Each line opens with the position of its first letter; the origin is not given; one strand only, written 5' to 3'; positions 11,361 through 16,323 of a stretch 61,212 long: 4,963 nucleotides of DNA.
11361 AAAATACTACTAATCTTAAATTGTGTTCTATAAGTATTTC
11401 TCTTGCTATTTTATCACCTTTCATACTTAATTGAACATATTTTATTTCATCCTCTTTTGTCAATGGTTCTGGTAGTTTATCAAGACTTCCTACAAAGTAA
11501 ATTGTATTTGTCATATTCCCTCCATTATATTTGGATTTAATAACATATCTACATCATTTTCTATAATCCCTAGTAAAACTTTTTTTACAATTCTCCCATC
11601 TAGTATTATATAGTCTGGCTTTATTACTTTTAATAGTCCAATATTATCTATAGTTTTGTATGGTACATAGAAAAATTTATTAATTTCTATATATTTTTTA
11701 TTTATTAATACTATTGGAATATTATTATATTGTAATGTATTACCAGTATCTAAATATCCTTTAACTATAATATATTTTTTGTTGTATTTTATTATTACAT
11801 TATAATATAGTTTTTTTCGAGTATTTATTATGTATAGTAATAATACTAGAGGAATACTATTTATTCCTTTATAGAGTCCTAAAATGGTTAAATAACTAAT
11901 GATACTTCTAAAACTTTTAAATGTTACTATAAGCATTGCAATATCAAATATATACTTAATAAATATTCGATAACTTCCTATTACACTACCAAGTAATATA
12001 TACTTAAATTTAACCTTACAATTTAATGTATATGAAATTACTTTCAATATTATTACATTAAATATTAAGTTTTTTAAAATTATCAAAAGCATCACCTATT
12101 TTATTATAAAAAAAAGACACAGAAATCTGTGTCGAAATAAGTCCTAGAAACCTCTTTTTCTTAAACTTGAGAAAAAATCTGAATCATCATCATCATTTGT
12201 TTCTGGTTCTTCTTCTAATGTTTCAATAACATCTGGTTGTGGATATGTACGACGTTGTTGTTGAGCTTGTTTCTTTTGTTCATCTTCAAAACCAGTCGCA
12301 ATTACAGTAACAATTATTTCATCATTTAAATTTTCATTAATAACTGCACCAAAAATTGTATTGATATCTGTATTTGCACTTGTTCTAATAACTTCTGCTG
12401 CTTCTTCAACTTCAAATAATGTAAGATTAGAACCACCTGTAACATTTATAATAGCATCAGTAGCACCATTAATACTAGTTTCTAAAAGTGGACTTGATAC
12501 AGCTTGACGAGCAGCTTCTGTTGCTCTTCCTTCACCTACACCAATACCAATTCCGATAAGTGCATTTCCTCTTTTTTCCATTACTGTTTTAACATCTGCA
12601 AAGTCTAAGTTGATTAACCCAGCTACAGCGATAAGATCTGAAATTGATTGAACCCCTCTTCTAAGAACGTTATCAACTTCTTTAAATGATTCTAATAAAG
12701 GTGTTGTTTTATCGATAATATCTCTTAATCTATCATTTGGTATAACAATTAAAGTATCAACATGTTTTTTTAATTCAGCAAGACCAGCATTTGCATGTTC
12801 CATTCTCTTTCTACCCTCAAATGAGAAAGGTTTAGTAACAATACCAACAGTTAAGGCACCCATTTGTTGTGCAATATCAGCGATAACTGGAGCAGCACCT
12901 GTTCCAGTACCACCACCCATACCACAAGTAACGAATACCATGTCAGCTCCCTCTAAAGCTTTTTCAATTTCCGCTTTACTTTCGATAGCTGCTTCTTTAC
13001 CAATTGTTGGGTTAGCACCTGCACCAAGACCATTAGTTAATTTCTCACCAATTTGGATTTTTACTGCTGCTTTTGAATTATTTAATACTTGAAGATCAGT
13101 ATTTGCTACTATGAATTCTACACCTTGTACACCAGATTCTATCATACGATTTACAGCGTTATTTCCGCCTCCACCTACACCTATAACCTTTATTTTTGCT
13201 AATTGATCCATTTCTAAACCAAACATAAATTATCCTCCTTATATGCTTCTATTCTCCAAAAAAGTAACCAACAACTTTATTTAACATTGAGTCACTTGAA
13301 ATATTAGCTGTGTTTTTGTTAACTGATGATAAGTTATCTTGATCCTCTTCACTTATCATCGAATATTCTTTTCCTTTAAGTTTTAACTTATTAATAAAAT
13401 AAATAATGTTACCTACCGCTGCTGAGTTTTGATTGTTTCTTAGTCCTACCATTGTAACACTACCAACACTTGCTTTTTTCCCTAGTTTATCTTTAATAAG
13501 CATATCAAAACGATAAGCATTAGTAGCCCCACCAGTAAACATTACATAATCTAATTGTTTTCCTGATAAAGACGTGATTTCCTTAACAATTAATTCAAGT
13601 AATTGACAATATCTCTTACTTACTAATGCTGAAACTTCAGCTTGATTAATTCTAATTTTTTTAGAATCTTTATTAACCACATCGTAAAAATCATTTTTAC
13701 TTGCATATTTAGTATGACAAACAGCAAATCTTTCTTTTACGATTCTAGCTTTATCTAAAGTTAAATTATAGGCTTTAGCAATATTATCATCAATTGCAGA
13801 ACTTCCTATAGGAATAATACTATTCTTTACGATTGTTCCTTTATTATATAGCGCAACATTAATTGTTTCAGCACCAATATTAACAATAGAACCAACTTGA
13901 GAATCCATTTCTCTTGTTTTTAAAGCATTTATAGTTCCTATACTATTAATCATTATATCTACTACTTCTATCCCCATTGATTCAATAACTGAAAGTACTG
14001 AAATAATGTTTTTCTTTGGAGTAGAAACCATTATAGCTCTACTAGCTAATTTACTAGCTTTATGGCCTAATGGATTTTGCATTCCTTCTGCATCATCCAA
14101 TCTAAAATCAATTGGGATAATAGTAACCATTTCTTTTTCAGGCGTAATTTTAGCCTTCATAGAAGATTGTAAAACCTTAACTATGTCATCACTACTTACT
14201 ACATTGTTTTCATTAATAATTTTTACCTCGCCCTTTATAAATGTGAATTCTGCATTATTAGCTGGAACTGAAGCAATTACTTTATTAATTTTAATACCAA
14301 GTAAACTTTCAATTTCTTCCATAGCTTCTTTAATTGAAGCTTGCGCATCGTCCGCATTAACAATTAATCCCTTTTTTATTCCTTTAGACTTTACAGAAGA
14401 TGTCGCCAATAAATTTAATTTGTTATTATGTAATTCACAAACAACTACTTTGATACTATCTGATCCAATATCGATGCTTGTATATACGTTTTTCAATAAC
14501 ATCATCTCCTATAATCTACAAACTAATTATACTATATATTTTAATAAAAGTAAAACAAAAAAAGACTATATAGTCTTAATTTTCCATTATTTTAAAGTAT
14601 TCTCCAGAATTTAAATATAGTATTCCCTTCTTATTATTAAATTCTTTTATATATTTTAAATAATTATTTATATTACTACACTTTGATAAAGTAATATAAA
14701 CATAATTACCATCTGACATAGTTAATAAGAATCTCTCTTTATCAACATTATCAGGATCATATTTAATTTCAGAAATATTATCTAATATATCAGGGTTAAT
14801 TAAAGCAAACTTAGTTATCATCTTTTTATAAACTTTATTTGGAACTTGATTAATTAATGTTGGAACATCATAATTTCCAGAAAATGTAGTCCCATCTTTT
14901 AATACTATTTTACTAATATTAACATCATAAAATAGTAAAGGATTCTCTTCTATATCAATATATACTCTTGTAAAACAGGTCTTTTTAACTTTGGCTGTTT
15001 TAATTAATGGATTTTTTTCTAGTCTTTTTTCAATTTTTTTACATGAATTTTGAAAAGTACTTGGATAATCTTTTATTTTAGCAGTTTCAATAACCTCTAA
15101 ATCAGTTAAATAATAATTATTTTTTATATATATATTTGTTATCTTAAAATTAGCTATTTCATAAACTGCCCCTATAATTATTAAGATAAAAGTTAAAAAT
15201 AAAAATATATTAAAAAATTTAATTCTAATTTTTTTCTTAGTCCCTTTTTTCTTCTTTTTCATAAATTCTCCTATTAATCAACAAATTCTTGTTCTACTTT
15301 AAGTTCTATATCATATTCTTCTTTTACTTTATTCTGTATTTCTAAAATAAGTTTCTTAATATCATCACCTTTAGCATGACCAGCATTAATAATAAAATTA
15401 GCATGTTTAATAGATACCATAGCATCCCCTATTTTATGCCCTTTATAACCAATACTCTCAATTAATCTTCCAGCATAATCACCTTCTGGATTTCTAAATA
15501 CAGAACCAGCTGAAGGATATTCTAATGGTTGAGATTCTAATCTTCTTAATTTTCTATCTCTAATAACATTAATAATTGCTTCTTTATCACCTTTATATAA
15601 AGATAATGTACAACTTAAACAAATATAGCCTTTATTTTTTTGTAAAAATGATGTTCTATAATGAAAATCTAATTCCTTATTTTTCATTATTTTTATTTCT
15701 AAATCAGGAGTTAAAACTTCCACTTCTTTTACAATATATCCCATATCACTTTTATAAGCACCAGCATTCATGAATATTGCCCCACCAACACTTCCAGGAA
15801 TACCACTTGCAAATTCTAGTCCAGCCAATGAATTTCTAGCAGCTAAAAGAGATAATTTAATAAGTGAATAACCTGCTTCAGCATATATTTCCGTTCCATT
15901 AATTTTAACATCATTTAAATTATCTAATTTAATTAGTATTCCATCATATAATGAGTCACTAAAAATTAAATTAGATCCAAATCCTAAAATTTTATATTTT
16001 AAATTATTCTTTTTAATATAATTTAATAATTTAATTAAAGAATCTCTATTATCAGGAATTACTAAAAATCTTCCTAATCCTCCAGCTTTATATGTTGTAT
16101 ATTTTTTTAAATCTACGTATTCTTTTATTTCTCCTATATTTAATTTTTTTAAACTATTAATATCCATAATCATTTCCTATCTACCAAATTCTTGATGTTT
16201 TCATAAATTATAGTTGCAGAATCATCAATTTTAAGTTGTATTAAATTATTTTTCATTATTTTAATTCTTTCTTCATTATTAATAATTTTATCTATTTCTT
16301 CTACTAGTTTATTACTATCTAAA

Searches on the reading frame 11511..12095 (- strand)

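Call 53: search_protein_families(library=pfam, proteins=[window:11511-12095:-], max_evalue=0.000001)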
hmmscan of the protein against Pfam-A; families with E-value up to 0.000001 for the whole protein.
window:11511-12095:- (194 aa): 1 family
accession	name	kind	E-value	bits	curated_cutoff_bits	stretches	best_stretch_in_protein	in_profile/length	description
PF03419.18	Peptidase_U4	-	3.1e-13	50.1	28.4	1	92-188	142-282/284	Sporulation factor SpoIIGA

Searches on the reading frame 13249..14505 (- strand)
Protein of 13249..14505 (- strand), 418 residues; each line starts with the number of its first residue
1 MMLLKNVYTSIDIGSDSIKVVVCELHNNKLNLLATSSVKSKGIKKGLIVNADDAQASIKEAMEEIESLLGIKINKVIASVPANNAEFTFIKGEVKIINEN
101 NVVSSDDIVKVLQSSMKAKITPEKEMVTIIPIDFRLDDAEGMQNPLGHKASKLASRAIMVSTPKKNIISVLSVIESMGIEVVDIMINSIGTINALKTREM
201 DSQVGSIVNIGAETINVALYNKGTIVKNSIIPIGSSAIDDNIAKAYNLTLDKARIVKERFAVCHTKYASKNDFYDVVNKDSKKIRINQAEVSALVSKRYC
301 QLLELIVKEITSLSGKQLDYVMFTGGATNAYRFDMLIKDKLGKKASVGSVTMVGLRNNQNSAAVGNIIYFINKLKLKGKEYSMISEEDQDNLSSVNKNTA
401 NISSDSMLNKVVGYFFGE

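Call 53: search_protein_families(library=pfam, proteins=[window:13249-14505:-], max_evalue=0.000001)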
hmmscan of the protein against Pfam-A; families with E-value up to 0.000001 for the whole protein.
window:13249-14505:- (418 aa): 3 families
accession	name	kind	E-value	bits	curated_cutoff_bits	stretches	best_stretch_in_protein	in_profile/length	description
PF14450.12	FtsA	-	1.1e-17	65.1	31.8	1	207-365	2-127/127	Cell division protein FtsA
PF02491.25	SHS2_FTSA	-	4.3e-12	46.7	25.4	1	91-160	10-78/79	SHS2 domain inserted in FTSA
PF11104.14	PilM_2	-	5.4e-08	32.6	27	0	11-258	2-235/340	Type IV pilus assembly protein PilM;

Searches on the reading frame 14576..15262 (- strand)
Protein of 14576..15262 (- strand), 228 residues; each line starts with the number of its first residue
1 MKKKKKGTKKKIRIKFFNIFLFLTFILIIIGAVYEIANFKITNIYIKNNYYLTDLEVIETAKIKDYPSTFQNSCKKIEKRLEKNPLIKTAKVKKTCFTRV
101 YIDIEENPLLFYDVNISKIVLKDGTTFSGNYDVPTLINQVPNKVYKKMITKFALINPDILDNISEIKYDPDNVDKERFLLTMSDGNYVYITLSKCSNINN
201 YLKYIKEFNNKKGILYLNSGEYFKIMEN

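Call 53: search_protein_families(library=pfam, proteins=[window:14576-15262:-], max_evalue=0.000001)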
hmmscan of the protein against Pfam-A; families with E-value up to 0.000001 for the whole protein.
window:14576-15262:- (228 aa): 1 family
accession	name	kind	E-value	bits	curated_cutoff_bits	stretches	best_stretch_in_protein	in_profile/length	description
PF08478.15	POTRA_1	-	3.2e-11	43.8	23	1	39-106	1-68/69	POTRA domain, FtsQ-type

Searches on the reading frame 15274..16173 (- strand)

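Call 53: search_protein_families(library=pfam, proteins=[window:15274-16173:-], max_evalue=0.000001)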
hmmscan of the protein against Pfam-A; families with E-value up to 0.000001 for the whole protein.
window:15274-16173:- (299 aa): 2 families
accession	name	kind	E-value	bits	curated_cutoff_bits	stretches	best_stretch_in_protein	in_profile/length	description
PF02873.21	MurB_C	-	5.3e-32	110.4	27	1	202-297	4-98/99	UDP-N-acetylenolpyruvoylglucosamine reductase, C-terminal domain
PF01565.28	FAD_binding_4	-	3.4e-22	79.1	26.4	1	36-157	3-132/139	FAD binding domain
